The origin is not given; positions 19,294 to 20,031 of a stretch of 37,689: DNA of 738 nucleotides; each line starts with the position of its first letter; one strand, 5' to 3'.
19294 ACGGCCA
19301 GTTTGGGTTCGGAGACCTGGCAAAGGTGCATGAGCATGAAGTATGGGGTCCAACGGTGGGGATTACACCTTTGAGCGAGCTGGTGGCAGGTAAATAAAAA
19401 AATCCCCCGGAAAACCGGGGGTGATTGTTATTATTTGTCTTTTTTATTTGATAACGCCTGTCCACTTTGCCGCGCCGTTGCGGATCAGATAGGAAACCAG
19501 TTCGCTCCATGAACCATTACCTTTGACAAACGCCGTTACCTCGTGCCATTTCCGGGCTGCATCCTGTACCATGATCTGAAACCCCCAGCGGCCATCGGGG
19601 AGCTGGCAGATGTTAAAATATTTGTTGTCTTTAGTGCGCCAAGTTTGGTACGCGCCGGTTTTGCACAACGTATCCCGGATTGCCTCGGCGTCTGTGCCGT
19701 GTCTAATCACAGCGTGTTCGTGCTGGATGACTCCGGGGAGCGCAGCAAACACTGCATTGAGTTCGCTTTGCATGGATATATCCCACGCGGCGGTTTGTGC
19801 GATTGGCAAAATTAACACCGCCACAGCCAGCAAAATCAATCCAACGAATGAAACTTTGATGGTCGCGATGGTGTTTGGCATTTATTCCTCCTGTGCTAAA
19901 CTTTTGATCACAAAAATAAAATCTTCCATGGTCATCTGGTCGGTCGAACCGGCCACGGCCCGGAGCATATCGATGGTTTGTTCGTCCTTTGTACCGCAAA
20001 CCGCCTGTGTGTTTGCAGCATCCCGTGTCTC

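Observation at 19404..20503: Autonomous three-gene minus-strand cassette inserted between the MuF gene and the rest of the head genes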

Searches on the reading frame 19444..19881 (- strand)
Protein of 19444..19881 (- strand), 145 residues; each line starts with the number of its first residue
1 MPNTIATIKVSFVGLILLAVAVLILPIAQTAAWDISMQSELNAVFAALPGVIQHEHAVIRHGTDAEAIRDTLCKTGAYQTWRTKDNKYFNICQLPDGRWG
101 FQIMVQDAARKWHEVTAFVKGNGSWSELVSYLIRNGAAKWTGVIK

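Call 9: search_protein_families(library=pfam, proteins=[window:19444-19881:-], max_evalue=0.1)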
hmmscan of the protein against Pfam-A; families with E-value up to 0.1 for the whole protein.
window:19444-19881:- (145 aa): 0 families

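Call 10: search_protein_families(library=phrogs, proteins=[window:19444-19881:-], max_evalue=0.1)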
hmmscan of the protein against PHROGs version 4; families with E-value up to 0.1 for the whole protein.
window:19444-19881:- (145 aa): 0 families

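Call 13: find_homologous_proteins(query=window:19444-19881:-, max_evalue=0.01)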
Query window:19444-19881:- (145 aa): 6 proteins with E <= 0.01 among 51 candidates.
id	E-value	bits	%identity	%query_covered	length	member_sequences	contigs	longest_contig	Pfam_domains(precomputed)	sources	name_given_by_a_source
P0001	1.1e-92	326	100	100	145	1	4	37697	-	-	-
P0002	3.0e-25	107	46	74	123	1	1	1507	-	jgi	-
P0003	2.3e-22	97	52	58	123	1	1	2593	-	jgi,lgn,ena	-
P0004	4.8e-21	93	52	63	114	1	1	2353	-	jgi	jgi:hypothetical protein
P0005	6.1e-16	77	46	56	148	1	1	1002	-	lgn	-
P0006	3.3e-7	48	41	54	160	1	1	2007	-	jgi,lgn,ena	-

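Call 15: find_encoding_contigs(protein=P0001, flank=3000, max_places=6)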
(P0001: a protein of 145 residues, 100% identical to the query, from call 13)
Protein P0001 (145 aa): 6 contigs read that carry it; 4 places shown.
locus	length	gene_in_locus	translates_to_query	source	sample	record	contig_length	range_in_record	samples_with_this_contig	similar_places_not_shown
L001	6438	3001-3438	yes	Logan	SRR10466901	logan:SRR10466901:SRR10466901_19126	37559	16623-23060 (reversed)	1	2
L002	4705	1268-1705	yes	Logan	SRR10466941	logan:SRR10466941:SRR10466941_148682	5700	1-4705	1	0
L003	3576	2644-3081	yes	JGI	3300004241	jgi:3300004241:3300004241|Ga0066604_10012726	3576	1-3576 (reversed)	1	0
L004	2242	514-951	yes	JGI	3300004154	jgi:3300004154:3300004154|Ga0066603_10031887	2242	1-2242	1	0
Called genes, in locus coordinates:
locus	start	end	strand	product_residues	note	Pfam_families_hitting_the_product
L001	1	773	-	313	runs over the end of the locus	PF05065:Phage_capsid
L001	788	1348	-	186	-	-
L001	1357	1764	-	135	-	-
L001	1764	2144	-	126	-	-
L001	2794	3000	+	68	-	-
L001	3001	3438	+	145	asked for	-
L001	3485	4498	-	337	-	PF04233:Phage_Mu_F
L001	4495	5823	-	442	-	PF05133:SPP1_portal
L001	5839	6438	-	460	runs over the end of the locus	PF03237:Terminase_6N, PF17289:Terminase_6C (weak)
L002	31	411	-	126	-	-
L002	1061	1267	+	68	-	-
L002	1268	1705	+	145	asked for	-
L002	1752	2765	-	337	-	PF04233:Phage_Mu_F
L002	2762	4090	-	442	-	PF05133:SPP1_portal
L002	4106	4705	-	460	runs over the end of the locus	PF03237:Terminase_6N, PF17289:Terminase_6C (weak)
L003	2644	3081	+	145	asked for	-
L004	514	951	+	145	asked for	-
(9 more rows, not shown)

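Call 18: find_encoding_contigs(protein=P0003, flank=3000)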
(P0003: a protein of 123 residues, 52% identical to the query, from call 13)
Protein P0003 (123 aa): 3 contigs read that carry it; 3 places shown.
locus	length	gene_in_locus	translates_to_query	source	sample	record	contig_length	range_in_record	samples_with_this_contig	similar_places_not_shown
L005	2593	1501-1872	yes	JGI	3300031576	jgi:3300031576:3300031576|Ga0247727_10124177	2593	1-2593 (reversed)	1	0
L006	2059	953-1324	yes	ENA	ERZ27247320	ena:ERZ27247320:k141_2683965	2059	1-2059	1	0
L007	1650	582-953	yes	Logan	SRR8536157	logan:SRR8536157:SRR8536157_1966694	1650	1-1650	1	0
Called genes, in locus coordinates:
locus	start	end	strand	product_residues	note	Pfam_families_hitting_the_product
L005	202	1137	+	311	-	PF05853:BKACE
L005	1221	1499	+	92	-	-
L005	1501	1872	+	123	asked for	-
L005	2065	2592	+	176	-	?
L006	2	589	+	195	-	?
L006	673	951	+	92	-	-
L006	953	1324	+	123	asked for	-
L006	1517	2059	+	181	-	?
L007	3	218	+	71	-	?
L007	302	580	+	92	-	-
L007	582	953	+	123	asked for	-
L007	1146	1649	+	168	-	?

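Call 19: find_encoding_contigs(protein=P0004, flank=3000)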
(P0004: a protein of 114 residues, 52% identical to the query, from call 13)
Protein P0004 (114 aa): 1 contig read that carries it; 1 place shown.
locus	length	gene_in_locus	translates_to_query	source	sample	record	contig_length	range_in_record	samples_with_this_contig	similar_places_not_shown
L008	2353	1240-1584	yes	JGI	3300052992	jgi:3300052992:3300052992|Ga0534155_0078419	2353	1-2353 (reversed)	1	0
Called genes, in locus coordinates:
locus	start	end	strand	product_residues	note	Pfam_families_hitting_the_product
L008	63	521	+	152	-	-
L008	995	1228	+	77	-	-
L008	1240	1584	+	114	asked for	-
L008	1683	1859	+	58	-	-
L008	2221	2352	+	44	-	?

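Call 20: find_encoding_contigs(protein=P0006, flank=3000)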
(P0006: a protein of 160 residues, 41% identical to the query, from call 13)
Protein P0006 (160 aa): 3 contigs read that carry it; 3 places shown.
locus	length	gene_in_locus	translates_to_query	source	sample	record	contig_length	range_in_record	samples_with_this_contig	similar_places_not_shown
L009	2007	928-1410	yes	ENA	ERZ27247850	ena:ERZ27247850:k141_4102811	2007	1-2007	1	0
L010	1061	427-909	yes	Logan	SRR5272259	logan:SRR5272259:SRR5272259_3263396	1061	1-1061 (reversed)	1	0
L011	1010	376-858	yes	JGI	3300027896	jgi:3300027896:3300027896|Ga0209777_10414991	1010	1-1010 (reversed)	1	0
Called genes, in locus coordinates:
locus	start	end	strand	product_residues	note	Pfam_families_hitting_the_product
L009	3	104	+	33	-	?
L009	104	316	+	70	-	-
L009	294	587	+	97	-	-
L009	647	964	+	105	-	-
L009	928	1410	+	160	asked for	-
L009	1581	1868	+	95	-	-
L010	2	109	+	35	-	?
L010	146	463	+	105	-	-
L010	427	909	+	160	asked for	-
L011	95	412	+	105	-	-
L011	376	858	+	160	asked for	-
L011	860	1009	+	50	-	?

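Call 21: find_encoding_contigs(protein=P0002, flank=3000)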
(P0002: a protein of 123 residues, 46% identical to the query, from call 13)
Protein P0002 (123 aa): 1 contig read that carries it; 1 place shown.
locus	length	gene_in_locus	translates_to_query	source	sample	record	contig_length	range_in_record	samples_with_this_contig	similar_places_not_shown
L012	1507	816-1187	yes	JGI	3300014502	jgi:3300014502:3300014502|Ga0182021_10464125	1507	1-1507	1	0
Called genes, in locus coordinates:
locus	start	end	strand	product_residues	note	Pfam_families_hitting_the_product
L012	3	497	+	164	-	?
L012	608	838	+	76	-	-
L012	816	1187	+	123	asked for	-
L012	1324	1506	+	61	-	?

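Call 33: predict_structure(alignment_id=A1)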
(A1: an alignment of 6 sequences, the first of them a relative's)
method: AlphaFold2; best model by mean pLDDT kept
length: 145 residues; sequences in the alignment: 6
mean_pLDDT: 78.8   pTM: 0.62
mean pLDDT of the five models: 78.8, 76.9, 71.4, 70.9, 69.2
residues with pLDDT >= 90: 73; 70-90: 22; 50-70: 30; < 50: 20
segments of 3 or more residues with pLDDT < 50: 1-4, 32-34, 36-47
pLDDT, mean of each block of 10 residues (from residue 1): 50 67 57 48 51 80 91 92 95 97 93 93 97 95 72
secondary structure, 60 per line:
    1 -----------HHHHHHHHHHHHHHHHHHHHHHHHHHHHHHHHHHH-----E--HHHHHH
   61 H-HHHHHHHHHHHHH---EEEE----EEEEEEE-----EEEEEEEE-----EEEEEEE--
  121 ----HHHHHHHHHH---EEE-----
elements in order: H12-46 H55-61 H63-75 E79-82 E87-93 E99-106 E112-118 H125-134 E138-140

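Call 36: fold_search(model_id=the predicted structure, library=pdb)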
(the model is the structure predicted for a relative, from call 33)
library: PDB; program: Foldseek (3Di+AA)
matches with E <= 10: 605; with E <= 0.001: 0
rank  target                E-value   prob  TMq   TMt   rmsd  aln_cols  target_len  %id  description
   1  3u97                  2.3e-01  0.91  0.34  0.57   3.7        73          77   14  1.1 Angstrom-resolution crystal structure of the Brucella abortus ribonuclease toxin, BrnT (released 2012-02-22)
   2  5ja8_C                3.5e-01  0.60  0.32  0.40   7.8        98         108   10  Crystal structure of the HigB2 toxin in complex with Nb2 (released 2017-04-05)
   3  3nm7_B                5.3e-01  0.28  0.25  0.39   4.2        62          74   13  Crystal Structure of Borrelia burgdorferi Pur-alpha (released 2010-10-06)
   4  3n8b_A                6.0e-01  0.23  0.25  0.38   4.4        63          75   11  Crystal Structure of Borrelia burgdorferi Pur-alpha (released 2010-10-06)
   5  3nm7_C                6.7e-01  0.13  0.21  0.32   7.1        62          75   14  Crystal Structure of Borrelia burgdorferi Pur-alpha (released 2010-10-06)
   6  5lg4_C                7.1e-01  0.25  0.21  0.18   8.2        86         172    3  Crystal structure of the Sec3/Sso2 complex at 2.9 angstrom resolution (released 2017-02-08)
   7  3nm7_A                7.1e-01  0.13  0.21  0.30   7.1        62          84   14  Crystal Structure of Borrelia burgdorferi Pur-alpha (released 2010-10-06)
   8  9ded                  7.5e-01  0.21  0.25  0.30   4.9        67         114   18  Designed protein n8 (released 2025-02-19)
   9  8fkz_LE               7.5e-01  0.08  0.15  0.18   9.5        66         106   14  Human nucleolar pre-60S ribosomal subunit (State G) (released 2023-07-12)
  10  9i4t_B                8.0e-01  0.09  0.17  0.07   8.8        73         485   14  Photosystem II from Arabidopsis thaliana (released 2026-03-25)
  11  3aqq_A                8.0e-01  0.05  0.14  0.19  10.7       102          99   10  Crystal structure of human CRHSP-24 (released 2010-12-22)
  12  6l2n_B                8.0e-01  0.02  0.13  0.10  16.7       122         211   10  Crystal structure of the R.PabI(Y68F-K154A)-dsDNA(GTAC-3bp-GTAC) complex (released 2020-03-18)
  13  3aqq_C                8.5e-01  0.05  0.14  0.19  10.8       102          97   10  Crystal structure of human CRHSP-24 (released 2010-12-22)
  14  8qcf_K                9.5e-01  0.08  0.19  0.03  16.0        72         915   14  yeast cytoplasmic exosome-Ski2 complex degrading a RNA substrate (released 2024-01-10)
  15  1u5k_A                1.0e+00  0.10  0.15  0.10   9.5        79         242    9  Recombinational repair protein RecO (released 2004-10-26)
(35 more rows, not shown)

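Call 37: fold_search(model_id=the predicted structure, library=viral)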
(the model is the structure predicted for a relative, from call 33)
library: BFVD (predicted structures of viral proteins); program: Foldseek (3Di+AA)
matches with E <= 10: 972; with E <= 0.001: 0
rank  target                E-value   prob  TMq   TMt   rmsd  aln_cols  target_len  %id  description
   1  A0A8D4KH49            1.5e-02  1.00  0.38  0.73   2.0        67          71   16  (no name in the UniProt tables at hand)
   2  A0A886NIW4            1.8e-02  0.57  0.21  0.20  17.7       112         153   17  (no name in the UniProt tables at hand)
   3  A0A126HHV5            4.4e-02  0.85  0.36  0.34   8.3       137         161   16  (no name in the UniProt tables at hand)
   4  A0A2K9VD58            5.3e-02  0.99  0.29  0.35   4.4        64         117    9  Uncharacterized protein [Lactobacillus phage Semele]
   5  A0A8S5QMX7            7.5e-02  1.00  0.31  0.32   4.2        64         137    9  Uncharacterized protein [Siphoviridae sp. cttOT32]
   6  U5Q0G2                8.5e-02  0.90  0.37  0.45   5.7       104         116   15  Uncharacterized protein [Bacillus phage Slash]
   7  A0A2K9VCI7            9.0e-02  0.99  0.34  0.57   3.4        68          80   10  Uncharacterized protein [Lactobacillus phage Bacchae]
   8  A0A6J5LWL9            9.0e-02  0.60  0.24  0.34   6.8        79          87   13  Uncharacterized protein [uncultured Caudovirales phage]
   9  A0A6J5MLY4            9.0e-02  0.15  0.16  0.10  17.0       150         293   13  Single-stranded DNA binding protein DdrB-like [uncultured Caudovirales phage]
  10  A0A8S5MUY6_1          9.5e-02  0.90  0.37  0.07   5.0       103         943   16  Nuclease [Myoviridae sp. ctxZR60]
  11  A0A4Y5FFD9            1.2e-01  0.91  0.29  0.48   4.8        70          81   13  Uncharacterized protein [Lactobacillus phage SAC12B]
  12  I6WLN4                1.2e-01  0.35  0.25  0.21  16.1       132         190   17  Uncharacterized protein [Burkholderia phage BcepMigl]
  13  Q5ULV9                1.3e-01  0.28  0.16  0.13  15.4       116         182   11  Orf5 [Lactobacillus phage LP65]
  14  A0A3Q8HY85            1.5e-01  0.96  0.29  0.19   4.5        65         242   12  Thoeris anti-defense 2-like domain-containing protein [Lactobacillus phage Iacchus]
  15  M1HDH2                1.5e-01  0.75  0.21  0.47   4.8        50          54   14  Uncharacterized protein [Salmonella phage S16]
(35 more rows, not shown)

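Call 38: search_protein_representatives(alignment_id=A1)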
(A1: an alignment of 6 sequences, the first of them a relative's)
Query: 6 sequences, 144 profile positions. Proteins with E-value up to 0.001 (for the whole library): 558; up to 1e-10: 254; up to 1e-30: 13. The best 150 are listed.
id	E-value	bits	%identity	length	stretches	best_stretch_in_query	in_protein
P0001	1.5e-60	219.7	-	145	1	1-144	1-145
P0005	4.6e-59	214.9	-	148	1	1-143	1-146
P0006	1.3e-48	181.0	-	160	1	1-144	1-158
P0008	1.5e-43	164.6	-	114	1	42-144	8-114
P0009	7.0e-41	156.0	-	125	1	41-144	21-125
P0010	2.0e-33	131.8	-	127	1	42-144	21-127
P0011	3.6e-33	131.0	-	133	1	40-143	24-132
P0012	9.8e-33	129.5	-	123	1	45-143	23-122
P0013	1.7e-32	128.7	-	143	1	6-143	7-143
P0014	4.4e-32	127.4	-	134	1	41-144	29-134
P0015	2.9e-31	124.8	-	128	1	41-144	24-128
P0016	4.9e-31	124.0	-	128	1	40-142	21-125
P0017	8.5e-31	123.2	-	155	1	7-143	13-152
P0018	1.2e-30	122.8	-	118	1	40-144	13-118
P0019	1.8e-30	122.2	-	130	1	42-143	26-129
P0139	1.2e-16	77.4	-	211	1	13-143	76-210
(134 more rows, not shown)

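Call 40: search_protein_families(library=pfam, alignment_id=A3, max_evalue=0.01)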
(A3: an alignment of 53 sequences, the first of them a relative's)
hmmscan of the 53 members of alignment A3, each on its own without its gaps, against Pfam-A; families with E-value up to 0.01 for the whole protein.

A. member 1, P0001 (145 aa): 0 families

B. families by the number of members that match (of 53 scanned): 1 family
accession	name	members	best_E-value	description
PF09710.15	Trep_dent_lipo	1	0.00021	Treponema clustered lipoprotein (Trep_dent_lipo)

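Call 41: search_solved_structures(query=A3, max_evalue=1)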
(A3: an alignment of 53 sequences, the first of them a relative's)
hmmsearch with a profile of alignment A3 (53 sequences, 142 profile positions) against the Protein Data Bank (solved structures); distinct sequences matched with E-value up to 1: 0.

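Call 44: find_related_loci(query=A1, collection=genome_contigs, flank=4000)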
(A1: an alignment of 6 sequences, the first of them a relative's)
Query A1 (145 aa) in genome_contigs; peptide patterns used: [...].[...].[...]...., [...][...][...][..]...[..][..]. (x = any residue, [..] = any of these).
80 stretches matched a pattern; 5 encode a relative of the query (tblastn E <= 1e-3); 5 distinct loci.
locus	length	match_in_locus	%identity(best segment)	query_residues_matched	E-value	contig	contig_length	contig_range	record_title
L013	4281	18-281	48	56-144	3e-24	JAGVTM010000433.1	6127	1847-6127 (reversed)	MAG: Chloroflexota bacterium isolate THP_Bin_29 THP_Bin_29_scaffold_5318, whole genome shotgun sequence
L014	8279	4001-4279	46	51-144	1e-23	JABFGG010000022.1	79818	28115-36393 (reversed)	MAG: Chloroflexota bacterium isolate CFX15 c_000000000022, whole genome shotgun sequence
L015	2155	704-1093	41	10-142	2e-22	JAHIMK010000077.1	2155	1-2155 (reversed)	MAG: Nanoarchaeota archaeon isolate KR13_N2.mb.68 KR13_N2.mb.68_k141_412821, whole genome shotgun sequence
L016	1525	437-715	43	45-139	2e-21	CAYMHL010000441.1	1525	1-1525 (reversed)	MAG TPA_asm: uncultured Marinobacterium sp. isolate binchicken_co139_49 genome assembly, contig: NODE_244398_length_1525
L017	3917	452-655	52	68-134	3e-20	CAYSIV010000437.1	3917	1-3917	MAG TPA_asm: uncultured Anaerolineales bacterium isolate SRP119689_co1_311 genome assembly, contig: NODE_40586_length_39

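Call 45: find_related_loci(query=A1, collection=viral_contigs, flank=4000)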
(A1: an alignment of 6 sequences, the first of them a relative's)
Query A1 (145 aa) in viral_contigs; peptide patterns used: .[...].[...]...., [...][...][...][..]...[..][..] (x = any residue, [..] = any of these).
295 stretches matched a pattern, but none encodes a relative of the query by tblastn (E <= 1e-3).

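Call 50: find_homologous_proteins(query=A3, max_evalue=0.00001)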
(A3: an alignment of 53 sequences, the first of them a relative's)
Query A3 (53 sequences) (145 aa, profile of the alignment): 12 proteins with E <= 0.00001 among 3263 candidates.
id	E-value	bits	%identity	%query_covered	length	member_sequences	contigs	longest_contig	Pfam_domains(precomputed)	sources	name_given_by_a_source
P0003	2.1e-38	149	52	58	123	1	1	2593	-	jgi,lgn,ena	-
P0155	2.4e-38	149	48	65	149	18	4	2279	-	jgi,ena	-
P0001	2.6e-38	149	100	100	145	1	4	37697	-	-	-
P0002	3.6e-38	149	46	74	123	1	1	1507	-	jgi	-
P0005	2.9e-37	146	46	56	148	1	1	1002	-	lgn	-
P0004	1.6e-36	143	52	63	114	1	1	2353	-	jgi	jgi:hypothetical protein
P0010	8.1e-35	138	52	57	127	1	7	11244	-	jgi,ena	-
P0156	1.0e-31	128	37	88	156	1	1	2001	-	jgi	jgi:hypothetical protein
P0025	1.0e-31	128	29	92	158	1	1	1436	-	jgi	jgi:hypothetical protein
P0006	9.7e-31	125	41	54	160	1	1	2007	-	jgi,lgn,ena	-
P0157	6.0e-30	122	30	93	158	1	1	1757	-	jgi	jgi:hypothetical protein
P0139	1.3e-28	118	29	90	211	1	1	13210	-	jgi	jgi:hypothetical protein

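Call 53: find_encoding_contigs(protein=P0139, flank=6000, max_places=3)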
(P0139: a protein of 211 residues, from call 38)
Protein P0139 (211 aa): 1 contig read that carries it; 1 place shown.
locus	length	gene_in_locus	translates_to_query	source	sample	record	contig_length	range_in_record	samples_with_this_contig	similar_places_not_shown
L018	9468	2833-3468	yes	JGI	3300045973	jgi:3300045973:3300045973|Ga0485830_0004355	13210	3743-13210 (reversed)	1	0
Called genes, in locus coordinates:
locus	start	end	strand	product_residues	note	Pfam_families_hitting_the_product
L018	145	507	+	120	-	-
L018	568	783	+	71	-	-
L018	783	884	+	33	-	-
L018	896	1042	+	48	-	PF04964:Flp_Fap (weak)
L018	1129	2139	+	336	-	-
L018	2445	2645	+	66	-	-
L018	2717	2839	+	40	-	-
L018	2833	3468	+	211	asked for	-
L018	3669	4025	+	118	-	-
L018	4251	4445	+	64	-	-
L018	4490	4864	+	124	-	-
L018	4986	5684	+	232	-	-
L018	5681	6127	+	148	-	-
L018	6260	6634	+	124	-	-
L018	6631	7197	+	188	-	-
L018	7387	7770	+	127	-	-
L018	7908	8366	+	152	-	-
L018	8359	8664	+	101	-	-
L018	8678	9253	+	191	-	-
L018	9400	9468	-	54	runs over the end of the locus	-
